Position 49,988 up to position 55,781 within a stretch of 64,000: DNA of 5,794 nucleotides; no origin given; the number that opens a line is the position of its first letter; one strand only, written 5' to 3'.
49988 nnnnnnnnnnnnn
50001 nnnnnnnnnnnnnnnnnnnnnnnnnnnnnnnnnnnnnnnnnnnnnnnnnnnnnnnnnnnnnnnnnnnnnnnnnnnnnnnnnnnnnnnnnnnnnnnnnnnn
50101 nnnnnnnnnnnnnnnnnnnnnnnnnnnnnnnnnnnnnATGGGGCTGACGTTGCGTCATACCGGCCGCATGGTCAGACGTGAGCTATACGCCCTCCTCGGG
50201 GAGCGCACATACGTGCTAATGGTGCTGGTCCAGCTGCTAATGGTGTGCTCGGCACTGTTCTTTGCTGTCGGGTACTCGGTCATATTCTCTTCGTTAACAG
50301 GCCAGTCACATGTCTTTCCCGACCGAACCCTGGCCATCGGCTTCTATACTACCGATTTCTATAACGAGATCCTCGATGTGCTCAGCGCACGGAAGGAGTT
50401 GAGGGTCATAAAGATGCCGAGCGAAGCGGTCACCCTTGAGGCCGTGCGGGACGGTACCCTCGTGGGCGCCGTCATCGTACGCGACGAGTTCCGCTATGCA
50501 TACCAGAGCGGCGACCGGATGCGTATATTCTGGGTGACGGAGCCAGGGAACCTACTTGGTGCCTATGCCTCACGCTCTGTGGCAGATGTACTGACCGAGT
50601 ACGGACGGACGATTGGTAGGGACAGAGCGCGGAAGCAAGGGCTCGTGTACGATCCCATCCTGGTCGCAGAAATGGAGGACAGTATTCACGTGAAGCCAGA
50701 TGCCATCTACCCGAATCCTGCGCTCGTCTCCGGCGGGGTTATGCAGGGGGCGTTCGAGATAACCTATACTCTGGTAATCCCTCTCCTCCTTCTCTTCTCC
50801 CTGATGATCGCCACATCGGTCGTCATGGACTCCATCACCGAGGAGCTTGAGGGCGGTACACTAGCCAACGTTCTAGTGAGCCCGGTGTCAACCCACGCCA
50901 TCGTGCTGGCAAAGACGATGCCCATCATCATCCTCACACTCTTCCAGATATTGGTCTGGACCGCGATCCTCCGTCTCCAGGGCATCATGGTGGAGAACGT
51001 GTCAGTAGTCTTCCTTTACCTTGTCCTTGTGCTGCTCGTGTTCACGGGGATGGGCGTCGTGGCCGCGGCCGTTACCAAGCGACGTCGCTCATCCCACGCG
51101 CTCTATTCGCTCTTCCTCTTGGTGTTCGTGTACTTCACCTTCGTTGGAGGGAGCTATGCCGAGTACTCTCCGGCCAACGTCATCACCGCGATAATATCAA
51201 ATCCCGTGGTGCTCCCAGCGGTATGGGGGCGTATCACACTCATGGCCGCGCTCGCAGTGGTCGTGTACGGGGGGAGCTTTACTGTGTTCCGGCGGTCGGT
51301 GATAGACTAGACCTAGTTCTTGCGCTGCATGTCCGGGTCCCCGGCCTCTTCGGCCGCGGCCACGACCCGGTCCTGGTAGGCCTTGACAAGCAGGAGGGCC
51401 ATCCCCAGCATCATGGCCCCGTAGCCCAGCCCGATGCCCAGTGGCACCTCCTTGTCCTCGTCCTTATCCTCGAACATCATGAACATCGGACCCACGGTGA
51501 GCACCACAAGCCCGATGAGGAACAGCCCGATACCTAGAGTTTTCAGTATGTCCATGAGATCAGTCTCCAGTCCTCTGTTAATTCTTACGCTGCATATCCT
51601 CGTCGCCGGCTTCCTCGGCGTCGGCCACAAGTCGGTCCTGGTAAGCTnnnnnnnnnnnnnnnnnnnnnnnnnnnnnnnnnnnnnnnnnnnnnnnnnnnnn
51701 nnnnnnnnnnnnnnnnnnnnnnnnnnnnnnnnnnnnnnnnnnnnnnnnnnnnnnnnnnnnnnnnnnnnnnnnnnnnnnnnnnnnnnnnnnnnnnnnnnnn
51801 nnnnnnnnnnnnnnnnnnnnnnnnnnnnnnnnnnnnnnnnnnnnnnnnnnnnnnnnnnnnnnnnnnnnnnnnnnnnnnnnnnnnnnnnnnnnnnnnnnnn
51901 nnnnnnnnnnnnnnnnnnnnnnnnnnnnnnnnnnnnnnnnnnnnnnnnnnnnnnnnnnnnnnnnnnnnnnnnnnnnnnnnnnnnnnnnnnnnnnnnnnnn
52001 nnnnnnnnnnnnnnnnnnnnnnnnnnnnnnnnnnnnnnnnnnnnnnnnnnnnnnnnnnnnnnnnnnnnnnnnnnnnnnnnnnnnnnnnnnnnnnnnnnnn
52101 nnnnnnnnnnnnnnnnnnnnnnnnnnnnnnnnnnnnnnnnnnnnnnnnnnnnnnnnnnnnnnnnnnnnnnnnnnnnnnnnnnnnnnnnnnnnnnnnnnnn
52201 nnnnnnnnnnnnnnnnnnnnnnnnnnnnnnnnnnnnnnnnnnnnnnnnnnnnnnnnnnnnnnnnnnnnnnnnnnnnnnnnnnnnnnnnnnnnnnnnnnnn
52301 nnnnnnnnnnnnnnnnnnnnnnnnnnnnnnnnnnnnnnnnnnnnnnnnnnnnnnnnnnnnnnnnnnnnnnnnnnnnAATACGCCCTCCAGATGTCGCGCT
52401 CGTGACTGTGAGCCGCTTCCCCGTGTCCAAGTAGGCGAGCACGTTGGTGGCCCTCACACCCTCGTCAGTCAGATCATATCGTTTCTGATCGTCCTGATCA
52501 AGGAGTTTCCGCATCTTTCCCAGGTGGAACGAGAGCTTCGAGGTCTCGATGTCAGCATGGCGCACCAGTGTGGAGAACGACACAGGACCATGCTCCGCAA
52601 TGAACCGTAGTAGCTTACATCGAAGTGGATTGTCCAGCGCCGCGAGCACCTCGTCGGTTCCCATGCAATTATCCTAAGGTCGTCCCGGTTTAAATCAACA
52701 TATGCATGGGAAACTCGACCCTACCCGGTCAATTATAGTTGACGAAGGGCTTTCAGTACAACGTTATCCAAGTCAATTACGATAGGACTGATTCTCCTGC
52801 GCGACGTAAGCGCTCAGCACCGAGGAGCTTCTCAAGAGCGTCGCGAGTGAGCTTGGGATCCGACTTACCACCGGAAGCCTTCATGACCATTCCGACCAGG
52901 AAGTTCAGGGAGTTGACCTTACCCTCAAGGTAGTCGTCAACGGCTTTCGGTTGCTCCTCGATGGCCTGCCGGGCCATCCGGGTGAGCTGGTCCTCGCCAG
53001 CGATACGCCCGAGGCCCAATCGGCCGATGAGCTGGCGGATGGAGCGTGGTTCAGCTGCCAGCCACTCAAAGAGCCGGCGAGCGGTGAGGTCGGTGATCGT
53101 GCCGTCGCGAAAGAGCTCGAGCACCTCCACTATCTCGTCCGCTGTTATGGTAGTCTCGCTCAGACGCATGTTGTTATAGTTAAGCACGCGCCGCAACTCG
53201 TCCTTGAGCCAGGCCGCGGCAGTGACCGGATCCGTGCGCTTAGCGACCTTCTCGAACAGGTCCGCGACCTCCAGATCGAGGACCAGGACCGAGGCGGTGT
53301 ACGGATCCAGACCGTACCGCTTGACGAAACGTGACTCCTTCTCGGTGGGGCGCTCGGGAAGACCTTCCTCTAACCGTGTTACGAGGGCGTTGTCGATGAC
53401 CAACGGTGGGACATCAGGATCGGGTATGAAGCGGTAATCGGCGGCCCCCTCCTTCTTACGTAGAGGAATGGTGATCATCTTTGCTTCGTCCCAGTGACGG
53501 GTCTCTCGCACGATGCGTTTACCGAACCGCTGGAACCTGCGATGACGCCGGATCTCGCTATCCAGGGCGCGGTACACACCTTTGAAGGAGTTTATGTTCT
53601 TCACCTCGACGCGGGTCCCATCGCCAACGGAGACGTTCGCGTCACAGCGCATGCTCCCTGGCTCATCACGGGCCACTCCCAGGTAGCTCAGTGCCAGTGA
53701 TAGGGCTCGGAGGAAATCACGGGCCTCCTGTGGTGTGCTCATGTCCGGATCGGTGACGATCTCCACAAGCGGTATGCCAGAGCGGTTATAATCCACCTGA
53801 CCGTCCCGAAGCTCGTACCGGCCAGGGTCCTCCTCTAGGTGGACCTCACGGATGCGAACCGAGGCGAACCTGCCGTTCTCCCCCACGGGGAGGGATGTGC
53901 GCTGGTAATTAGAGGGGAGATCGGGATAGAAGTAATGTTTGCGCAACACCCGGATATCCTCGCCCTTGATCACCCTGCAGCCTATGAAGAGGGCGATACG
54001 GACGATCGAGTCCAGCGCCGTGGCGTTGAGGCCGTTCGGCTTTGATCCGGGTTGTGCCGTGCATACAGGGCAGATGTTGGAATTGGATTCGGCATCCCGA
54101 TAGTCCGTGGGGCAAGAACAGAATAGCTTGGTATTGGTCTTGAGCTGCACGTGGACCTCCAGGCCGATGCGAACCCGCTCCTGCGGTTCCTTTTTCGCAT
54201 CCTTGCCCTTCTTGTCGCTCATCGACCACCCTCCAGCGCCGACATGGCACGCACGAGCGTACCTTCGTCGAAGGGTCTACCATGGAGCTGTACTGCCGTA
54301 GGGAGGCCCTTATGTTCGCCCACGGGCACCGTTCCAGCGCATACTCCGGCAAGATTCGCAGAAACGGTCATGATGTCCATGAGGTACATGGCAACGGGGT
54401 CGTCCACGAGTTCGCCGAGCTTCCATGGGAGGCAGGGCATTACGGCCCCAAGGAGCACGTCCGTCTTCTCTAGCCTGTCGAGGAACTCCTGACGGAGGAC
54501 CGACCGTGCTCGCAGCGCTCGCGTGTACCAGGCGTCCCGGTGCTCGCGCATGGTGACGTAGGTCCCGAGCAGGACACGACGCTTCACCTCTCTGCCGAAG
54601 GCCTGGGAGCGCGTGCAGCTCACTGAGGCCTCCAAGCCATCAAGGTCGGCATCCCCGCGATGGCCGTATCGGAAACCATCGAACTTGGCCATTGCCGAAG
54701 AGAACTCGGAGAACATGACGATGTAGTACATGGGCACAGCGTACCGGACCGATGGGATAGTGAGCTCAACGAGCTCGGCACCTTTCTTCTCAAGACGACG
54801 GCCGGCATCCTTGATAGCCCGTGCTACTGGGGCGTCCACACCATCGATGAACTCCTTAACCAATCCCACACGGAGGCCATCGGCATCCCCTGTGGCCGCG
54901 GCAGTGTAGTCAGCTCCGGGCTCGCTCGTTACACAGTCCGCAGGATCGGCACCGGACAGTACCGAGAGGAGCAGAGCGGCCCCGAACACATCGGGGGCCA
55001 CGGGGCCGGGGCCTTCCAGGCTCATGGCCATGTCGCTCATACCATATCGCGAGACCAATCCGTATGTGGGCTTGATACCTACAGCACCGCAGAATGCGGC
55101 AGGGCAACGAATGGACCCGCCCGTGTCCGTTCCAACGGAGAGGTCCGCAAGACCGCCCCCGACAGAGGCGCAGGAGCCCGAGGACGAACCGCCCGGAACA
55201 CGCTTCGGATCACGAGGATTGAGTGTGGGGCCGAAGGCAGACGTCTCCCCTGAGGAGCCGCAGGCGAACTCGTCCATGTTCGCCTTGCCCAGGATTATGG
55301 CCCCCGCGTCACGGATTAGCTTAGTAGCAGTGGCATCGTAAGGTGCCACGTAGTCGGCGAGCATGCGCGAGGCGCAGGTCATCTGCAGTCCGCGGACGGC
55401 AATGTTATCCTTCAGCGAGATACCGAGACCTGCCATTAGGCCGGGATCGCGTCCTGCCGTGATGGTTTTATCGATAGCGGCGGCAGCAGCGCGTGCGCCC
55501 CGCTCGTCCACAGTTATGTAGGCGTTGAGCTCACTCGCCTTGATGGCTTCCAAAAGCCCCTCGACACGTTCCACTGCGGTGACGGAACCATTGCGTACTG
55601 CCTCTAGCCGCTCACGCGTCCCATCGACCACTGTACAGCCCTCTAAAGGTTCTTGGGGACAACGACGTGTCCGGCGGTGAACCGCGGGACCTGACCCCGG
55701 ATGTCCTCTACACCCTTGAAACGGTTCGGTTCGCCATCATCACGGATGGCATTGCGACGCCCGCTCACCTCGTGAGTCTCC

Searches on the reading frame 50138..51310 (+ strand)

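Call 65: search_protein_families(library=pfam, proteins=[window:50138-51310:+], max_evalue=0.00001)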
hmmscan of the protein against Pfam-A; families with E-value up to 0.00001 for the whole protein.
window:50138-51310:+ (390 aa): 3 families
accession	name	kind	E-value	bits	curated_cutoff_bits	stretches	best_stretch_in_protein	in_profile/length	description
PF12698.13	ABC2_membrane_3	-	2.3e-20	73.4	31.6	1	33-353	4-306/347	ABC-2 family transporter protein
PF12679.13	ABC2_membrane_2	-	1.7e-10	41.1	27.2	1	35-337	18-203/283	ABC-2 family transporter protein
PF01061.29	ABC2_membrane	-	4.1e-09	36.7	26.9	1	214-334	51-177/211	ABC-2 type transporter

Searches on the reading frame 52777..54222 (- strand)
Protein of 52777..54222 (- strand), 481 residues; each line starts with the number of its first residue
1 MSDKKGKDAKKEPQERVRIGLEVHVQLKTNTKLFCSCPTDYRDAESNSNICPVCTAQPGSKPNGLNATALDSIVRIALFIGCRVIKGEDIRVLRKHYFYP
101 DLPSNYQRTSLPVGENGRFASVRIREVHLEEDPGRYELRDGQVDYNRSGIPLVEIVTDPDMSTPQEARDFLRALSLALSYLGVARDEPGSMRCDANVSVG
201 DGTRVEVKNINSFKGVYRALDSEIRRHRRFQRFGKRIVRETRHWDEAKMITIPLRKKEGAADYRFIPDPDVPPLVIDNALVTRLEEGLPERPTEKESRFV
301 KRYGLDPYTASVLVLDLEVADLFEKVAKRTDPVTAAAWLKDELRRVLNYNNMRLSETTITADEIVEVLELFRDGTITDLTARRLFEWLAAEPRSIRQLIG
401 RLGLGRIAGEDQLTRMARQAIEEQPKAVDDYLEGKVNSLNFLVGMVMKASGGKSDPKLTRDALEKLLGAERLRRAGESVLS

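Call 66: search_protein_families(library=pfam, proteins=[window:52777-54222:-], max_evalue=0.00001)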
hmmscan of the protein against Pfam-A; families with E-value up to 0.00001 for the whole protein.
window:52777-54222:- (481 aa): 2 families
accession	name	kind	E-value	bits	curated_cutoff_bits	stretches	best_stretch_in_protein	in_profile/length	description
PF02934.20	GatB_N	-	5.4e-84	282.1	23.4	1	18-281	2-276/277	GatB/GatE catalytic domain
PF02637.23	GatB_Yqey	-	2.4e-36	125.3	27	1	321-467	1-148/148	GatB domain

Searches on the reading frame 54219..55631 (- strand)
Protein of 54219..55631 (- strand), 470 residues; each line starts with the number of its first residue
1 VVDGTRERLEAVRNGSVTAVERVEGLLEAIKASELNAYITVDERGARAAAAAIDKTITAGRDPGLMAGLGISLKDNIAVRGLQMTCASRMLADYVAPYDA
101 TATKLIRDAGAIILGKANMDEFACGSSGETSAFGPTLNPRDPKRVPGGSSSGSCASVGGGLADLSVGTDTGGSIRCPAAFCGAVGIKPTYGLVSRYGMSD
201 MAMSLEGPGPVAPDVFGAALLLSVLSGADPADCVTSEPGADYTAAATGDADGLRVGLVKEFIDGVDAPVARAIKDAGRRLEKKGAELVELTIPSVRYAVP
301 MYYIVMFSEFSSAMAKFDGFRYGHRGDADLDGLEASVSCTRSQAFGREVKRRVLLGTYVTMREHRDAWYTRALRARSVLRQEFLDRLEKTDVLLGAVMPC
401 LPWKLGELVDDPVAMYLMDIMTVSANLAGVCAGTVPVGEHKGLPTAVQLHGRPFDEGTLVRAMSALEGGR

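Call 66: search_protein_families(library=pfam, proteins=[window:54219-55631:-], max_evalue=0.00001)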
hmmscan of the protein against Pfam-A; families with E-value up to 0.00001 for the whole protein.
window:54219-55631:- (470 aa): 1 family
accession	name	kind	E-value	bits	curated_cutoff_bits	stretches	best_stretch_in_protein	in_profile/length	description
PF01425.27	Amidase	-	2e-126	423.1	27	1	23-459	3-444/445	Amidase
